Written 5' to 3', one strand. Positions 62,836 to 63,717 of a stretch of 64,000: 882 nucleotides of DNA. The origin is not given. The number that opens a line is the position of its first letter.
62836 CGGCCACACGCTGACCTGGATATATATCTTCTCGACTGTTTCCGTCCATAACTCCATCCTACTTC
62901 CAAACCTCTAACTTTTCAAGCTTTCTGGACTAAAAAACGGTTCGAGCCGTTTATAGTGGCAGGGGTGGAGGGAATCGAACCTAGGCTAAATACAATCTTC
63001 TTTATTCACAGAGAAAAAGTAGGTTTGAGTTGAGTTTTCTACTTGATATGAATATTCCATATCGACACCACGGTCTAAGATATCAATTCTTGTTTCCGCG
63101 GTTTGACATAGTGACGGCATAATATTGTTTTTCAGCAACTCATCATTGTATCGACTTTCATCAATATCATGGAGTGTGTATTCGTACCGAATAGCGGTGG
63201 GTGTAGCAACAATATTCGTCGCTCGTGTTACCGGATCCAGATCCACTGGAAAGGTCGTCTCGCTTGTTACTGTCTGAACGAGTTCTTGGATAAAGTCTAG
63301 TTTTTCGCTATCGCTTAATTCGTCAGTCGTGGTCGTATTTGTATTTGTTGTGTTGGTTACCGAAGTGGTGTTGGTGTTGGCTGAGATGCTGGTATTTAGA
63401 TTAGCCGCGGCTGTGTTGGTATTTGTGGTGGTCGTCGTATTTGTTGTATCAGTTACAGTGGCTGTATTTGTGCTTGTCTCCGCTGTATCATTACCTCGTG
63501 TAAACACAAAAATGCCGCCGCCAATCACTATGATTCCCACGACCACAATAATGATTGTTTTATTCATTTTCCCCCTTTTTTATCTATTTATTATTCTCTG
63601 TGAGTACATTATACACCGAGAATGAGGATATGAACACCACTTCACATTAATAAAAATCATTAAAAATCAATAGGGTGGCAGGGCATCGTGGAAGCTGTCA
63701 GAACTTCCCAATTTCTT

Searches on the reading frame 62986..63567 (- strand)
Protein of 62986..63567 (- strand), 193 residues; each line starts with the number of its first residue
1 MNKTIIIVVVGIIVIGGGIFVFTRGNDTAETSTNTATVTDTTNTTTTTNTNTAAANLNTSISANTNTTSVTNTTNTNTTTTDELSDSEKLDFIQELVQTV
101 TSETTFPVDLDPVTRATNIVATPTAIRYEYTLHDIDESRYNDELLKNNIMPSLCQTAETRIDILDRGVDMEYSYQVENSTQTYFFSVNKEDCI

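Call 9: search_protein_families(library=pfam, proteins=[window:62986-63567:-], max_evalue=0.1)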
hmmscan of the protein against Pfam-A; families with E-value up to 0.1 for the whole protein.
window:62986-63567:- (193 aa): 2 families
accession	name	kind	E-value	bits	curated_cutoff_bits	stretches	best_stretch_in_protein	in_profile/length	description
PF10812.13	DUF2561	-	0.031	14.8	27.8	1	6-121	68-169/202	Protein of unknown function (DUF2561)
PF12092.13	DUF3568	-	0.049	14.2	23.2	0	8-75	21-87/124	Protein of unknown function (DUF3568)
